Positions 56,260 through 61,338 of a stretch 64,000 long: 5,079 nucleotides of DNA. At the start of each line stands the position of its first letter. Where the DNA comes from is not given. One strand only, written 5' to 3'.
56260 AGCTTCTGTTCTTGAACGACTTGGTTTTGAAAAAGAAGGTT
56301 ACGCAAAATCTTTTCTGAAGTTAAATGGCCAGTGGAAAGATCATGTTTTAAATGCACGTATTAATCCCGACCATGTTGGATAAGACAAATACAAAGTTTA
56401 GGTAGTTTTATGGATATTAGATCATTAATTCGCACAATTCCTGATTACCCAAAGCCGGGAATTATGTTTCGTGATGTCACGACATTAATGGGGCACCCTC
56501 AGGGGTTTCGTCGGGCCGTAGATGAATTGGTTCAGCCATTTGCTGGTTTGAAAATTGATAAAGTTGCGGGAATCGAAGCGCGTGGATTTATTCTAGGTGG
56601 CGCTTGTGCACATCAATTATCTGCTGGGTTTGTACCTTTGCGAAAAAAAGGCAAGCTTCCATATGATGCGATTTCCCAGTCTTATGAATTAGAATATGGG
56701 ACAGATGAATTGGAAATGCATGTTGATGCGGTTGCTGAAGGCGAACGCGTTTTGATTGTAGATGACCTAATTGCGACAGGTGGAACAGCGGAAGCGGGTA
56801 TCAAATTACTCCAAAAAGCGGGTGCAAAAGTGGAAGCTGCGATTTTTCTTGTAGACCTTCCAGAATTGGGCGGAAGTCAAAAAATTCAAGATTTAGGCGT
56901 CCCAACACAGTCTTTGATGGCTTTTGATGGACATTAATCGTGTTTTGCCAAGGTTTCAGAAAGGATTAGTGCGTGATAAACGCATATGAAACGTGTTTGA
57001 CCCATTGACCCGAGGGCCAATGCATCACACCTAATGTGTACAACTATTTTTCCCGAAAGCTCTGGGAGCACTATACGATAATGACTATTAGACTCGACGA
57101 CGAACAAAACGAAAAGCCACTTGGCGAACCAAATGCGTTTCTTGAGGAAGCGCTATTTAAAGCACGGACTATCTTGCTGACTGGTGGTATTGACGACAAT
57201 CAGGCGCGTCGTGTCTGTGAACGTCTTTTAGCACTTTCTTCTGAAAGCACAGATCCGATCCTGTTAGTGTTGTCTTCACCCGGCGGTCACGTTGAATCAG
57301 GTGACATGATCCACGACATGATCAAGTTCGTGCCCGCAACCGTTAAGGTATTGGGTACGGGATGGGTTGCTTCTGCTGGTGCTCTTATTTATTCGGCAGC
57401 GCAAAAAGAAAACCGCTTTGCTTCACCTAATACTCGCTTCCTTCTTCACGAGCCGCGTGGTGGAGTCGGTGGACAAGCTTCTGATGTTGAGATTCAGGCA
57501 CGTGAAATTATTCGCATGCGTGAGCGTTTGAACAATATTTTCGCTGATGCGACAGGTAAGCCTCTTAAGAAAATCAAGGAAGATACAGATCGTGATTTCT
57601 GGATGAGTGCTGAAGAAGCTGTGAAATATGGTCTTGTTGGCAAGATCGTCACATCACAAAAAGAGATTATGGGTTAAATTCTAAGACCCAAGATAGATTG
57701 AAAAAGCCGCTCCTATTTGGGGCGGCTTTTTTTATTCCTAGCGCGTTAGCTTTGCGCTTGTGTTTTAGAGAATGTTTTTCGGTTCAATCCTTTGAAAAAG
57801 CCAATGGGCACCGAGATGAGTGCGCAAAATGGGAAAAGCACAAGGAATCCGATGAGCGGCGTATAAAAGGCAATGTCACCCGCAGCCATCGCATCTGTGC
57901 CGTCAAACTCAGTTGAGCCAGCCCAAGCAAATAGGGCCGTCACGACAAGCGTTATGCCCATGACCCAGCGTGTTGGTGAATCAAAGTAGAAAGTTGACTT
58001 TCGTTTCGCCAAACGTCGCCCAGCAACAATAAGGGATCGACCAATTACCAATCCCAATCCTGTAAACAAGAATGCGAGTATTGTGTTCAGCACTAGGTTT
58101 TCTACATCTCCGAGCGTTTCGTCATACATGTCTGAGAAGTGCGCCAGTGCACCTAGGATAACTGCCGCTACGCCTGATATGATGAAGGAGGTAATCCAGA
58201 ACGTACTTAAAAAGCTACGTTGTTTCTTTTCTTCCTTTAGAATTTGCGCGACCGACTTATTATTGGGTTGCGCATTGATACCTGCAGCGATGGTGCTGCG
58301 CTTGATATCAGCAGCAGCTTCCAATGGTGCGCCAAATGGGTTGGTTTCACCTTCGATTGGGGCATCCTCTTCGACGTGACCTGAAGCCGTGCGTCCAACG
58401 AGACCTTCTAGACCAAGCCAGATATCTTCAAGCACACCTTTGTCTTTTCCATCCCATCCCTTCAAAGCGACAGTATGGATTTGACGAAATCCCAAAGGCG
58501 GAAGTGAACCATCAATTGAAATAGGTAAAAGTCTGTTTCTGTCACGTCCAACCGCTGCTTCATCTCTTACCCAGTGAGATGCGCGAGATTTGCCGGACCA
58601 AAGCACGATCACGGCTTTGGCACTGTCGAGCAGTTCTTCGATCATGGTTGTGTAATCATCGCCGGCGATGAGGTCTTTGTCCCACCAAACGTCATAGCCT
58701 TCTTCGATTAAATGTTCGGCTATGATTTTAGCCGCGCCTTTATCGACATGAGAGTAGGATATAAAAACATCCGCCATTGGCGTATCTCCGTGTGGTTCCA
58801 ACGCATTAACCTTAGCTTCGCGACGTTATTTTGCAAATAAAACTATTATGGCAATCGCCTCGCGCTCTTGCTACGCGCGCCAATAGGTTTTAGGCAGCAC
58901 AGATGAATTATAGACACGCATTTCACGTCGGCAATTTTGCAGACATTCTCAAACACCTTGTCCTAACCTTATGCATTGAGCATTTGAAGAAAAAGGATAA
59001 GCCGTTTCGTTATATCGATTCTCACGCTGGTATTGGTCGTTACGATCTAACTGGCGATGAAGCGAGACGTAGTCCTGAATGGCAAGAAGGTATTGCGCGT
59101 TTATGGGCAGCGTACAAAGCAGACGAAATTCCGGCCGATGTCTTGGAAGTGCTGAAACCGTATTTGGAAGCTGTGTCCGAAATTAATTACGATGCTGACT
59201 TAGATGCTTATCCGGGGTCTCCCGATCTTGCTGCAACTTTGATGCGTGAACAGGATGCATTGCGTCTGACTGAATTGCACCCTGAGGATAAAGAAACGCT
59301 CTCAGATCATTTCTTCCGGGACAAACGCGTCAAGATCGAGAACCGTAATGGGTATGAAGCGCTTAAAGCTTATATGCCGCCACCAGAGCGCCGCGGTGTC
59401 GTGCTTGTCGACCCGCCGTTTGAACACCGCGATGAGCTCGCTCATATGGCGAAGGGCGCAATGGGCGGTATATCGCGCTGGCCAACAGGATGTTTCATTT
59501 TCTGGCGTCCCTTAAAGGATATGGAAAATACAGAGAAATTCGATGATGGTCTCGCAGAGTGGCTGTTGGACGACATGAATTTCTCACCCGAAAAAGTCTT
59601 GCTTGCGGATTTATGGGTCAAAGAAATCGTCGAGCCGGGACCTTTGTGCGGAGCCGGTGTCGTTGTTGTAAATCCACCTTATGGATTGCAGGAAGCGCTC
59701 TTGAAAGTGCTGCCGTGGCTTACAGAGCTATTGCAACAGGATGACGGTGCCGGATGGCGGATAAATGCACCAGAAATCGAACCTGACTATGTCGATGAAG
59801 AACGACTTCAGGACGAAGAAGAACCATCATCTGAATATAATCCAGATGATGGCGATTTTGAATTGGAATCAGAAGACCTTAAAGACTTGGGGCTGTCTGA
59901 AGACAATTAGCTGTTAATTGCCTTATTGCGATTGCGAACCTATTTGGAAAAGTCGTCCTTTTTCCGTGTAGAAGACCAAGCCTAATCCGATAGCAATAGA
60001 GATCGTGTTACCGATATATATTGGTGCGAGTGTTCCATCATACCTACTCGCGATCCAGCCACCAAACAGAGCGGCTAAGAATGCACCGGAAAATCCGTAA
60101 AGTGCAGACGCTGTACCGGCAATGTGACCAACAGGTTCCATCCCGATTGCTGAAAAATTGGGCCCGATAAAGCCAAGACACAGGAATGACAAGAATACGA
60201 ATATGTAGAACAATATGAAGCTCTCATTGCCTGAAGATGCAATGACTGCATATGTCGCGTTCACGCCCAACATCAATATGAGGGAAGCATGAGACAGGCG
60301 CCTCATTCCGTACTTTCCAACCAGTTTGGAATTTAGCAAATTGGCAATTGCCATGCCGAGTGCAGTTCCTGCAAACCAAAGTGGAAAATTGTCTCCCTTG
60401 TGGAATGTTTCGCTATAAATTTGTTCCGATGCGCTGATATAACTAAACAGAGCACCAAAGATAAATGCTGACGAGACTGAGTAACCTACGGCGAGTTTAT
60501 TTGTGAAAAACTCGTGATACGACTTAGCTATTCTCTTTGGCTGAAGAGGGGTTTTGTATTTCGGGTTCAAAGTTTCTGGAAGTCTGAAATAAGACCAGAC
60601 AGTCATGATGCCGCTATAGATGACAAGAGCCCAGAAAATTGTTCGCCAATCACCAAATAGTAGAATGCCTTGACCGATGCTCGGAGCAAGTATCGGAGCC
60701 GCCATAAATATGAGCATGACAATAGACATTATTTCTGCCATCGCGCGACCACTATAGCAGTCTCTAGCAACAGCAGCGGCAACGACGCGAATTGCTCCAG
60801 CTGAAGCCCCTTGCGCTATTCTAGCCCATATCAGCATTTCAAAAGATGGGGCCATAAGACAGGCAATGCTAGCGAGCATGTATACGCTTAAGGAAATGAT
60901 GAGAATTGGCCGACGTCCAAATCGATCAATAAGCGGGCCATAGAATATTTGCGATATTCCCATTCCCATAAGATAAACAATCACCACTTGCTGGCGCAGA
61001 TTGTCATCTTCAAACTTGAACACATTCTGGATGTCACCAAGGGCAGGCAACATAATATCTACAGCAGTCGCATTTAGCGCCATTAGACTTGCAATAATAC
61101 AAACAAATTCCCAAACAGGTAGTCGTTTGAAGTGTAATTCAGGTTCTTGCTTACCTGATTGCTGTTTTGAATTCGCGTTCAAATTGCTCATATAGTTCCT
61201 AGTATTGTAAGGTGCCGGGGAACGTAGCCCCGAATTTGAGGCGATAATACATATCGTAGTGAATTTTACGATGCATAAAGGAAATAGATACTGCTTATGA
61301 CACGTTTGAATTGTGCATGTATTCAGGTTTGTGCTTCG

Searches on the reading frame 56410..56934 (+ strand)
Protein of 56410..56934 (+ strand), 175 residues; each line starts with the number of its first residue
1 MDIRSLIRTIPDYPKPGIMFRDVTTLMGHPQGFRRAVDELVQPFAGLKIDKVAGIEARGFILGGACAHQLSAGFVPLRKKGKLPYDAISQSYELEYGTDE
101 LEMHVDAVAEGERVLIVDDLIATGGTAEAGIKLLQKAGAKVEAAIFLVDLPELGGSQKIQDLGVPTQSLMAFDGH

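Call 69: search_protein_families(library=pfam, proteins=[window:56410-56934:+], max_evalue=0.001)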
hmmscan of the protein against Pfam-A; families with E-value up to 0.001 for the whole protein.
window:56410-56934:+ (175 aa): 2 families
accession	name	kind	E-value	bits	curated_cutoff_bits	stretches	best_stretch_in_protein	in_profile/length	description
PF00156.33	Pribosyltran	-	1.9e-14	53.7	26.3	1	33-147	15-124/158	Phosphoribosyl transferase domain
PF14681.12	UPRTase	-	0.00019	21.4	27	1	109-148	118-157/206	Uracil phosphoribosyltransferase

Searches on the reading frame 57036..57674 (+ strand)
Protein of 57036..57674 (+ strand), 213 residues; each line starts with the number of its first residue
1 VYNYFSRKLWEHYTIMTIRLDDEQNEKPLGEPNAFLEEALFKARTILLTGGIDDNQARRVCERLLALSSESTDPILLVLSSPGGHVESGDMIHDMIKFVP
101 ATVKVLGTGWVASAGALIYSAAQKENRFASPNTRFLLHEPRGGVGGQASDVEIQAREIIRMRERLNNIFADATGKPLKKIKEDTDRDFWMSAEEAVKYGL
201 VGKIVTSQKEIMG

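Call 69: search_protein_families(library=pfam, proteins=[window:57036-57674:+], max_evalue=0.001)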
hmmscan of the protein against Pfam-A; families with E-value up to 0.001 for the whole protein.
window:57036-57674:+ (213 aa): 1 family
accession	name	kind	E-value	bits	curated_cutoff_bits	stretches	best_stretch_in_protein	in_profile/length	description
PF00574.28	CLP_protease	-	2.2e-62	210.6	20.2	1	38-207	11-181/182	Clp protease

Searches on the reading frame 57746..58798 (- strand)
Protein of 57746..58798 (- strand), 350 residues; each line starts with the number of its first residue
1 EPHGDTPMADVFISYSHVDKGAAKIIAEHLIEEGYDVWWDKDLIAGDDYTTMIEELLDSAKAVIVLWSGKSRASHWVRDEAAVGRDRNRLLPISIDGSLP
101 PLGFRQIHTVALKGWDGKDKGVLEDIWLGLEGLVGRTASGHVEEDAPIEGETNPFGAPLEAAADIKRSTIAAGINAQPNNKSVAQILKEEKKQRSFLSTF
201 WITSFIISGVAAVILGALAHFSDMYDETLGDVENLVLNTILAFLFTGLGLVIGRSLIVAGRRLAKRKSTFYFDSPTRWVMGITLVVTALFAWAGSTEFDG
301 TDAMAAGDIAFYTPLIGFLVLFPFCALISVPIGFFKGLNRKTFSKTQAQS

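Call 69: search_protein_families(library=pfam, proteins=[window:57746-58798:-], max_evalue=0.001)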
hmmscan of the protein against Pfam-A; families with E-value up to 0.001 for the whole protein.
window:57746-58798:- (350 aa): 2 families
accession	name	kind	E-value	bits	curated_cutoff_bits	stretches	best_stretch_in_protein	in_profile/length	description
PF13676.11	TIR_2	-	2.8e-22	79.9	28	1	11-120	1-116/122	TIR domain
PF16083.10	Phage_holin_3_3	-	0.00051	20.5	28.4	0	186-224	16-54/78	LydA holin phage, holin superfamily III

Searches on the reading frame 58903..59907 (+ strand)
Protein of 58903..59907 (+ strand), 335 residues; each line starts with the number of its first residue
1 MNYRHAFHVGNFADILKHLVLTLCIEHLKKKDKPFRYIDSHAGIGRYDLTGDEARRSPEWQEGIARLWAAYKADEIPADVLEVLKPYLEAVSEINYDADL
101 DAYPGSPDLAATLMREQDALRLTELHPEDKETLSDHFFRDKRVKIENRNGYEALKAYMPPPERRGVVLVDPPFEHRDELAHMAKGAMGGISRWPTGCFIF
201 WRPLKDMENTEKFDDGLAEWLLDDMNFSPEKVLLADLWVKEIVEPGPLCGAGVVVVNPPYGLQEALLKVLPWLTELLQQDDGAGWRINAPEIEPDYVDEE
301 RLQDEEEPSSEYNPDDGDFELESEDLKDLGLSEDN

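Call 69: search_protein_families(library=pfam, proteins=[window:58903-59907:+], max_evalue=0.001)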
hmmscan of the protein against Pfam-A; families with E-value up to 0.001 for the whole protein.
window:58903-59907:+ (335 aa): 1 family
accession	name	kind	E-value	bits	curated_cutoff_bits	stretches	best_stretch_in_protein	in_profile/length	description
PF04378.19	RsmJ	-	9.8e-69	231.8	27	1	32-283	1-238/245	Ribosomal RNA large subunit methyltransferase D, RlmJ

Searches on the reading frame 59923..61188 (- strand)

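Call 69: search_protein_families(library=pfam, proteins=[window:59923-61188:-], max_evalue=0.001)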
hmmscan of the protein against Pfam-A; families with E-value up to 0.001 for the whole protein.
window:59923-61188:- (421 aa): 3 families
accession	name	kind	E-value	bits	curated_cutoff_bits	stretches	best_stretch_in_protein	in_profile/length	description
PF07690.21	MFS_1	-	7.3e-41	140.7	33.4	1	34-375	3-345/347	Major Facilitator Superfamily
PF00083.30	Sugar_tr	-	9.5e-10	38.4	22.3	1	68-206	51-194/452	Sugar (and other) transporter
PF06609.19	TRI12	-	1.2e-09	37.6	23.2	1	32-196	54-210/599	Fungal trichothecene efflux pump (TRI12)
